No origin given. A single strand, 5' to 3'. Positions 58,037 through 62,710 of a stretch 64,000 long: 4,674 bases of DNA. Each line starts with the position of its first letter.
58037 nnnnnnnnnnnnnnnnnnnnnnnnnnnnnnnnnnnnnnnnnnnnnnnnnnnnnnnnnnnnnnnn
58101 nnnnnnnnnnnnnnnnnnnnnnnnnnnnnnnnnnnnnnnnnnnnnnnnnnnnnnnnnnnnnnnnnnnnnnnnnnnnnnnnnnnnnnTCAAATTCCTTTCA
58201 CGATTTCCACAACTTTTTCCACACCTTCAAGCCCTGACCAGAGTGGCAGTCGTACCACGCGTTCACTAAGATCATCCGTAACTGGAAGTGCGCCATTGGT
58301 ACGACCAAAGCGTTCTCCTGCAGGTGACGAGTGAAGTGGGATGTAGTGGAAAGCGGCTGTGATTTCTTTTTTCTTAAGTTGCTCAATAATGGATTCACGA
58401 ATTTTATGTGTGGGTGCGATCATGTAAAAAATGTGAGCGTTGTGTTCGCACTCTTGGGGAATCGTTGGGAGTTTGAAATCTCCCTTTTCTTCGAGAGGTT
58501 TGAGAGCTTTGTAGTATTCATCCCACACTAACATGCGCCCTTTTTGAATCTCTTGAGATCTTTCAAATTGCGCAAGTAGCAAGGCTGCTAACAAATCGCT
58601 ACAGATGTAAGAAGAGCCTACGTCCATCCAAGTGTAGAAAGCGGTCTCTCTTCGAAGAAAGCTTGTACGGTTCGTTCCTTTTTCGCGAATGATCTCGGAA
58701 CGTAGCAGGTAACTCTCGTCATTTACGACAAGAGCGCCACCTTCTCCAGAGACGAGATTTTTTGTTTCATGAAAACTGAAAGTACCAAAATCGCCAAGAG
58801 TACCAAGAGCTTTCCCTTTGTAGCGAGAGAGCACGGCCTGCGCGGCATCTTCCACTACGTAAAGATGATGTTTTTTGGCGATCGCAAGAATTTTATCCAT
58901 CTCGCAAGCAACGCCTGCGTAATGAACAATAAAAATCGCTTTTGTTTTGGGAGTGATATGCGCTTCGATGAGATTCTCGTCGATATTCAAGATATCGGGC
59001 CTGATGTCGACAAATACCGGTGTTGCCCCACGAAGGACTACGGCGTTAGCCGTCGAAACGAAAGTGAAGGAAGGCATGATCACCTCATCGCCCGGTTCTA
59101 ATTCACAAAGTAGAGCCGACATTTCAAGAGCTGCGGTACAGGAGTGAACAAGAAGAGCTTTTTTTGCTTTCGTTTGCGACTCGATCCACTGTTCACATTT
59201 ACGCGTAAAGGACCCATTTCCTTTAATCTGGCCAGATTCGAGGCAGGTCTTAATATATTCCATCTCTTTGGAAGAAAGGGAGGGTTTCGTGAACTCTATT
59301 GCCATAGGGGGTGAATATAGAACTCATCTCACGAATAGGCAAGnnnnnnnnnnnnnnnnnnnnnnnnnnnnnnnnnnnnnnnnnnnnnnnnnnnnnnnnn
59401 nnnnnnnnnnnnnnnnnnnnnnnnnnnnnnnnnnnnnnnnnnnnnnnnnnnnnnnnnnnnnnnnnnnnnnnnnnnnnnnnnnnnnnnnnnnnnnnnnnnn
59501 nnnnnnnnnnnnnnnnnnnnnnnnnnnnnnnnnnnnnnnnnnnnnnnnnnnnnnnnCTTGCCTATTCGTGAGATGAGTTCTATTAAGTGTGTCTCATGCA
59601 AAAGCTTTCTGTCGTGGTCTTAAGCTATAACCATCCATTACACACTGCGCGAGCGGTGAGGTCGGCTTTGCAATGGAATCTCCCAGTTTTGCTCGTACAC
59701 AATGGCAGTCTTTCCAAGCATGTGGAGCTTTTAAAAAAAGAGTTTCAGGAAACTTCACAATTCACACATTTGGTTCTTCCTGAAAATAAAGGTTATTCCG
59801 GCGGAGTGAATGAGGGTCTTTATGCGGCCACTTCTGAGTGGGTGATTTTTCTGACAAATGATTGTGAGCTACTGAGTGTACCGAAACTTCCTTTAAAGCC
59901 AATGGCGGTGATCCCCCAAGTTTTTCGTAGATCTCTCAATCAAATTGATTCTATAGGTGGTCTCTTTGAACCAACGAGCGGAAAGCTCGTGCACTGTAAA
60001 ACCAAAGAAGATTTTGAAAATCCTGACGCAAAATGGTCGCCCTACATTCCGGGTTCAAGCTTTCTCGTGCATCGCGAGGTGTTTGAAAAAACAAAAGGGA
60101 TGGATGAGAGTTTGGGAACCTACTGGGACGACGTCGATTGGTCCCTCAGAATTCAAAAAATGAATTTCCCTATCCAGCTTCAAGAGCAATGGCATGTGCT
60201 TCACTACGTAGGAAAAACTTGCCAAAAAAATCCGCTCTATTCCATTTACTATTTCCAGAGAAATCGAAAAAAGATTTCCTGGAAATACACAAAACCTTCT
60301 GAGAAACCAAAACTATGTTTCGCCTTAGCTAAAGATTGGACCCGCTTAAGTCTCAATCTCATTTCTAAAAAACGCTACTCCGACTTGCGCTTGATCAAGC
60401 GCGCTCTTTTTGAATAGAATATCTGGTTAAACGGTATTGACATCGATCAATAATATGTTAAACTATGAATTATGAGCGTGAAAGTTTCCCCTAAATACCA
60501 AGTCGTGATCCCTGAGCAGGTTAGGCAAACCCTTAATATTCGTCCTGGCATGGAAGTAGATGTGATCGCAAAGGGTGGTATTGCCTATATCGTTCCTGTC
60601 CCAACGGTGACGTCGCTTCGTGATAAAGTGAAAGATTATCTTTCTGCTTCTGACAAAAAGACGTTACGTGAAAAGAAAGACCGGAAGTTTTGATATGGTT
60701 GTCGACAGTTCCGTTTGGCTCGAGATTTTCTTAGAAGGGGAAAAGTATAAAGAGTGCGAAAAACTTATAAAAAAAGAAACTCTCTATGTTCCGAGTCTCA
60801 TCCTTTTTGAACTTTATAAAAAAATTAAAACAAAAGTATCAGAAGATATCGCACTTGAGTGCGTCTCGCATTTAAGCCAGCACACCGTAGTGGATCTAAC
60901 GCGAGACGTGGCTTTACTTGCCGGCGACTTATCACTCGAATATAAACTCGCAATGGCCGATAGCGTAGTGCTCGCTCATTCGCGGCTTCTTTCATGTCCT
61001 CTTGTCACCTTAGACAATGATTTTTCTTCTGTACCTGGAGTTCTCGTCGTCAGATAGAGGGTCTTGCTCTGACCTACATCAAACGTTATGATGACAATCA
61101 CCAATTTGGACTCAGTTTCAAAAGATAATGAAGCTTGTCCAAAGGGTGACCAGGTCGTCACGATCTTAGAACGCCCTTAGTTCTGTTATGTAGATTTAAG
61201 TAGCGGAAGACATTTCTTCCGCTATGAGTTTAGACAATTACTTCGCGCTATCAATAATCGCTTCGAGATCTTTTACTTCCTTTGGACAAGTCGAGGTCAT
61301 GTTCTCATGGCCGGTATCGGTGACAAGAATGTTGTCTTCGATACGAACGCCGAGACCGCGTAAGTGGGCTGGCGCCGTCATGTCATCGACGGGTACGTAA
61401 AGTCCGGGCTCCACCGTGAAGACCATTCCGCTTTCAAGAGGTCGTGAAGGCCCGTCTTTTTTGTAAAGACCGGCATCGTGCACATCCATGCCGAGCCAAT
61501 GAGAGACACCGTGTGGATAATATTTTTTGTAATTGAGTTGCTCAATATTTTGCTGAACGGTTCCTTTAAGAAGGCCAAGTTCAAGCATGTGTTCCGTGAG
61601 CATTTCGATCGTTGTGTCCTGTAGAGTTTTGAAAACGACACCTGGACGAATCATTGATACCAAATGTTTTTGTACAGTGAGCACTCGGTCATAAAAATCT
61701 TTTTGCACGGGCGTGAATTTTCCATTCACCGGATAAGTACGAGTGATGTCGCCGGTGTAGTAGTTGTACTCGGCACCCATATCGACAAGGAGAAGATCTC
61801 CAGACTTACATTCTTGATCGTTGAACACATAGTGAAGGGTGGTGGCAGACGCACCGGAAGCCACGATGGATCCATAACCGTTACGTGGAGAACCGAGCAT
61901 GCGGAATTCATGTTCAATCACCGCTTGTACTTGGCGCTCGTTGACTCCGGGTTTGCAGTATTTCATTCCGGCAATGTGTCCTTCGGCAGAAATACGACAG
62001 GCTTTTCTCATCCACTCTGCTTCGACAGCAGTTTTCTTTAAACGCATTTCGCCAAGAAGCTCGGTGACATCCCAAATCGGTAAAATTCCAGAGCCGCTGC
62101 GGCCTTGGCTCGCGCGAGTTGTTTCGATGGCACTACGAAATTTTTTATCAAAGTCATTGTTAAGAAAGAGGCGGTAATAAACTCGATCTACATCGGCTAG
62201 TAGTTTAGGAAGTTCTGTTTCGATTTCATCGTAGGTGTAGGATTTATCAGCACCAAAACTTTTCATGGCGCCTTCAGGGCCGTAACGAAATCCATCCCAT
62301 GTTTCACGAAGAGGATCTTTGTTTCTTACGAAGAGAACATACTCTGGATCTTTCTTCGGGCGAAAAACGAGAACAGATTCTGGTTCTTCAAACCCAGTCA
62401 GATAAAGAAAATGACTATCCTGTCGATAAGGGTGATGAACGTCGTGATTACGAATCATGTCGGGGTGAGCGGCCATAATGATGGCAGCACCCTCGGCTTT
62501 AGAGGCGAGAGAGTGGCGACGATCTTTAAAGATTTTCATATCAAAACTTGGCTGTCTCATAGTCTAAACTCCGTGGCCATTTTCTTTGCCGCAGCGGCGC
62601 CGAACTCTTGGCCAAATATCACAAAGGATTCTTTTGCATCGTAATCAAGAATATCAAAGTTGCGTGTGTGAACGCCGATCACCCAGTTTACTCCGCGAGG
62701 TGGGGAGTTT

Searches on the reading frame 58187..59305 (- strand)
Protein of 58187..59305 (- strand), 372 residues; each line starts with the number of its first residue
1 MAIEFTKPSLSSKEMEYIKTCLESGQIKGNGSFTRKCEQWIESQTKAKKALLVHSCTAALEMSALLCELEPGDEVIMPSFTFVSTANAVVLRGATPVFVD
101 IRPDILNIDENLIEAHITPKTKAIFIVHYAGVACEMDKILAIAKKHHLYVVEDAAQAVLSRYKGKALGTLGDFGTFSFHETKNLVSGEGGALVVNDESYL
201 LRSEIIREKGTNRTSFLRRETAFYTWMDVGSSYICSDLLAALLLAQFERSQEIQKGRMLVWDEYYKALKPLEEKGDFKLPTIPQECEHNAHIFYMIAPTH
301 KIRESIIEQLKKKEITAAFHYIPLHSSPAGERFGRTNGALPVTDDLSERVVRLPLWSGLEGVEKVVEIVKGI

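Call 32: search_protein_families(library=pfam, proteins=[window:58187-59305:-], max_evalue=0.001)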
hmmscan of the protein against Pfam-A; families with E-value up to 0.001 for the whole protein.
window:58187-59305:- (372 aa): 5 families
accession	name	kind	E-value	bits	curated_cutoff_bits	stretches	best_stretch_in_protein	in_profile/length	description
PF01041.23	DegT_DnrJ_EryC1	-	1.9e-94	317.3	19.8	1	10-369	3-359/360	DegT/DnrJ/EryC1/StrS aminotransferase family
PF00155.27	Aminotran_1_2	-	1.3e-09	38.2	19.7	1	18-155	32-187/361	Aminotransferase class I and II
PF00266.25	Aminotran_5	-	2.9e-07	30.3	21.5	1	39-161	54-183/371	Aminotransferase class-V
PF01053.26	Cys_Met_Meta_PP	-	5e-06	25.8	27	1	37-154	57-174/381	Cys/Met metabolism PLP-dependent enzyme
PF01212.27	Beta_elim_lyase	-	3e-05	23.9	27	1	34-320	34-240/288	Beta-eliminating lyase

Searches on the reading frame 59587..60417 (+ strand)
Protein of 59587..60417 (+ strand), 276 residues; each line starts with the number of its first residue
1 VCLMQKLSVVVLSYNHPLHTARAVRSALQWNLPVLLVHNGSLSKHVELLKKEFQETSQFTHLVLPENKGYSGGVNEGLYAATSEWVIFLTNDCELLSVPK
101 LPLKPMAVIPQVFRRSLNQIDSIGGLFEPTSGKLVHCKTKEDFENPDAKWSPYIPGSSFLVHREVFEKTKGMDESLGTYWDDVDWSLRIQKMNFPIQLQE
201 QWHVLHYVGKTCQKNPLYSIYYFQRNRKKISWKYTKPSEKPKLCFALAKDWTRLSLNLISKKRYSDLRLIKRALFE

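Call 32: search_protein_families(library=pfam, proteins=[window:59587-60417:+], max_evalue=0.001)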
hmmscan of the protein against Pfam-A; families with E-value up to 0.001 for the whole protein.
window:59587-60417:+ (276 aa): 2 families
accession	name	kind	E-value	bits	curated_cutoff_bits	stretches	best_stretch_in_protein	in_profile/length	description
PF00535.33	Glycos_transf_2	-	1.1e-13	51.8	23.3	1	8-95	1-91/168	Glycosyl transferase family 2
PF10111.15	Glyco_tranf_2_2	-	0.00011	22.3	27.3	0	156-192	165-202/276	Glycosyltransferase like family 2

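Call 65: find_homologous_proteins(query=window:59587-60417:+, max_evalue=1e-30)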
Query window:59587-60417:+ (276 aa): 114 proteins with E <= 1e-30 among 433 candidates.
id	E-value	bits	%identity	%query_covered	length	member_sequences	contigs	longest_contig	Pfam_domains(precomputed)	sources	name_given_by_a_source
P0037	5.7e-185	631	100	99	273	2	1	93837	PF00535.33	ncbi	ncbi:MAG: glycosyltransferase family 2 protein [Bdellovibrionales bacterium]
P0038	2.0e-122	426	67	97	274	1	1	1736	PF00535.33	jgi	-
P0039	1.7e-114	400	60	99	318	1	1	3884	-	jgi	jgi:GT2 family glycosyltransferase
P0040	1.1e-112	394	63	99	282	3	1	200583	PF00535.33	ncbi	-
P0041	2.8e-91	324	54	98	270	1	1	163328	PF00535.33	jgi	-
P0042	1.6e-87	312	52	98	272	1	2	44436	PF00535.33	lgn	-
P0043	2.6e-87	311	52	98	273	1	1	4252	-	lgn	-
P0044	8.8e-86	306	52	97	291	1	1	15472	PF00535.33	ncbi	-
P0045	6.8e-82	293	51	97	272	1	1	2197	PF00535.33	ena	-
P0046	2.9e-81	291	49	97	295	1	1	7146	-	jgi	jgi:GT2 family glycosyltransferase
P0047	1.1e-80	289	49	99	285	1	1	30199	PF00535.33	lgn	-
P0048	8.0e-79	283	49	98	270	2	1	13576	-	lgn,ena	-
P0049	1.8e-78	282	51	97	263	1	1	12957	-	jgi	jgi:GT2 family glycosyltransferase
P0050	3.1e-78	281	50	97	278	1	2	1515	-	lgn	-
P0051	1.1e-77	279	48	98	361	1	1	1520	PF00535.33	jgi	jgi:GT2 family glycosyltransferase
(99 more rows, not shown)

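Call 66: find_encoding_contigs(protein=P0040, flank=4000, max_places=2)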
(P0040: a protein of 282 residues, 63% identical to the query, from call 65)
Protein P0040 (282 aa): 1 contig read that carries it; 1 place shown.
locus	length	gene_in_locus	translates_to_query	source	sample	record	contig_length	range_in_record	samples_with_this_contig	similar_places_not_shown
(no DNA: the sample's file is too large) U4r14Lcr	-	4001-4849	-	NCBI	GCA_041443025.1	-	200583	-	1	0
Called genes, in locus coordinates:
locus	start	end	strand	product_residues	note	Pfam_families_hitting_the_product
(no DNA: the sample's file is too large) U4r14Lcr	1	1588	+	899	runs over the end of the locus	PF07517:SecA_DEAD, PF00270:DEAD (weak), PF01043:SecA_PP_bind, PF21090:P-loop_SecA, PF07516:SecA_SW, PF02810:SEC-C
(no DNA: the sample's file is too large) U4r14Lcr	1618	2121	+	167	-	-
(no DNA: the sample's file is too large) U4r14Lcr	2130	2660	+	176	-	-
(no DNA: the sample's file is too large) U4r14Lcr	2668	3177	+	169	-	PF07467:BLIP (faint), PF04355:BamE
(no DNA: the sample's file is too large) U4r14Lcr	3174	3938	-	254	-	PF00106:adh_short, PF13561:adh_short_C2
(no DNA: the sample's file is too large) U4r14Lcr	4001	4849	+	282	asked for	PF00535:Glycos_transf_2 (weak)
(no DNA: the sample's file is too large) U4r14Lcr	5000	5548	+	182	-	PF01797:Y1_Tnp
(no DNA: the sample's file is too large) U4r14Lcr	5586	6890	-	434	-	PF05195:AMP_N, PF00557:Peptidase_M24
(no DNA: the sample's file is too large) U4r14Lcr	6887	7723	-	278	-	PF01734:Patatin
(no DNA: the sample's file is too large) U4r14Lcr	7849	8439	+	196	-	PF01327:Pep_deformylase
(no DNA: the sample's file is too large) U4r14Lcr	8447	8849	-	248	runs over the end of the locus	PF01479:S4 (weak), PF22421:SYY_C-terminal (faint), PF01728:FtsJ, PF08241:Methyltransf_11 (weak), PF13649:Methyltransf_25 (weak)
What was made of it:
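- On REPIN: A Y1_Tnp gene was seen only in a related MAG (call 66).
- A Y1_Tnp (PF01797) gene is present in the related MAG GCA_041443025.1 (call 66).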

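Call 67: find_encoding_contigs(protein=P0039, flank=4000, max_places=2)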
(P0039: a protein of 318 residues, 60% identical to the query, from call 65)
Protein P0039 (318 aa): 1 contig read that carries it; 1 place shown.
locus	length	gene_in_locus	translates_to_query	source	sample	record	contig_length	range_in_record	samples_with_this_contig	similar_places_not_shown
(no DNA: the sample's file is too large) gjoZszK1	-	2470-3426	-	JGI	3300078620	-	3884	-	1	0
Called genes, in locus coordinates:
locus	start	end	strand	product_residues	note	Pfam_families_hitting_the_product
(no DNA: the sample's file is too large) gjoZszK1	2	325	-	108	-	?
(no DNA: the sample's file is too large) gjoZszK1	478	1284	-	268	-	PF00106:adh_short, PF13561:adh_short_C2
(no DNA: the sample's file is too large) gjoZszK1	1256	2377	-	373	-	PF00155:Aminotran_1_2, PF01041:DegT_DnrJ_EryC1, PF01212:Beta_elim_lyase (faint), PF00266:Aminotran_5, PF01053:Cys_Met_Meta_PP (weak)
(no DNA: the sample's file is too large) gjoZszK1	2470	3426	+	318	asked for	-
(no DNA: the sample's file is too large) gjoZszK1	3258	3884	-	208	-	?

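Call 90: find_encoding_contigs(protein=P0038, flank=2000, max_places=2)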
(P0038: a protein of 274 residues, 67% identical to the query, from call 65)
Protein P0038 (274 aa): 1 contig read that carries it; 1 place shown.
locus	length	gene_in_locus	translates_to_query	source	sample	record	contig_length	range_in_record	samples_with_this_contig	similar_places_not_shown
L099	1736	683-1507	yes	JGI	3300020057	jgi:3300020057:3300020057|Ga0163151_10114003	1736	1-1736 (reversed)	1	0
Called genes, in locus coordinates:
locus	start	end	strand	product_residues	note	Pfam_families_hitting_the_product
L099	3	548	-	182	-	?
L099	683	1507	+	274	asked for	PF00535:Glycos_transf_2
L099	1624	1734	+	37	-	?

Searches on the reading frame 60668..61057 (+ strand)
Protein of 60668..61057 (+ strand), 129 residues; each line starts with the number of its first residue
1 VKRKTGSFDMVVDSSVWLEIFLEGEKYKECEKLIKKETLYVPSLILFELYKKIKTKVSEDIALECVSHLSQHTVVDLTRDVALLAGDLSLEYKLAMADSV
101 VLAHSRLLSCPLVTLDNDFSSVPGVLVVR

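Call 60: search_protein_families(library=pfam, proteins=[window:60668-61057:+], max_evalue=0.001)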
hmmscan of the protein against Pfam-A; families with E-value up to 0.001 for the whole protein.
window:60668-61057:+ (129 aa): 1 family
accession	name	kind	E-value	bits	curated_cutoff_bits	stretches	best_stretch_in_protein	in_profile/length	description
PF01850.27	PIN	-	5.8e-19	69.3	23.6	1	10-123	1-118/120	PIN domain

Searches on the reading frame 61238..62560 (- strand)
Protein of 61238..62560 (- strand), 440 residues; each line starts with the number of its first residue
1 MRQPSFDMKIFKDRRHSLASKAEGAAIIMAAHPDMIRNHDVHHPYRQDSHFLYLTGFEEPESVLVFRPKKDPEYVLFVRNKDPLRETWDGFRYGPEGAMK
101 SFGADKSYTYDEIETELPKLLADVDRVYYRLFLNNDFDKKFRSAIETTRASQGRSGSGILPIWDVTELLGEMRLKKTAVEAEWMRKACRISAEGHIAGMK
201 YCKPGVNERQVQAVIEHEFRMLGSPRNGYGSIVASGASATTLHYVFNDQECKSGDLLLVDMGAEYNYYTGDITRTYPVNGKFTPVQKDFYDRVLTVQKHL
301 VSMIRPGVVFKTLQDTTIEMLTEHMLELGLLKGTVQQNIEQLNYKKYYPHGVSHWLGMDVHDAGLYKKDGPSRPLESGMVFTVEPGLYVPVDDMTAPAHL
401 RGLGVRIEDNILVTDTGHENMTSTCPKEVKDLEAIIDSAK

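Call 53: find_encoding_contigs(protein=window:61238-62560:-, flank=10000, max_places=4)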
Protein window:61238-62560:- (440 aa): 1 contig read that carries it; 1 place shown.
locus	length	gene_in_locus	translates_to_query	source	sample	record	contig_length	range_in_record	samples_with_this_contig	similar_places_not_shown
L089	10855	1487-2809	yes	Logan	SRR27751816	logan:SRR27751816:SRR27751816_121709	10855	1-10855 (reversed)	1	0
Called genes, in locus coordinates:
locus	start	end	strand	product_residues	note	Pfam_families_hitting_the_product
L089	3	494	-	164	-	?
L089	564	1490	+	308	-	PF01734:Patatin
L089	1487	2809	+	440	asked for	PF05195:AMP_N, PF00557:Peptidase_M24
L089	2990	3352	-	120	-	PF01850:PIN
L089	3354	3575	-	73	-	PF04014:MazE_antitoxin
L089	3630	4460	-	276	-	PF00535:Glycos_transf_2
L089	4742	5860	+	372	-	PF00155:Aminotran_1_2, PF01041:DegT_DnrJ_EryC1, PF00266:Aminotran_5 (weak), PF01053:Cys_Met_Meta_PP (weak)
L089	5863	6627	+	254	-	PF00106:adh_short, PF13561:adh_short_C2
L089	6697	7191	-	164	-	PF07467:BLIP (faint), PF04355:BamE (weak)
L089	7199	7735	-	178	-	-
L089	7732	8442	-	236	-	-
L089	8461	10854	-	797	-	?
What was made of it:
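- Tried and rejected: Walking out of the window through Logan contigs added only 46 nt (call 53).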
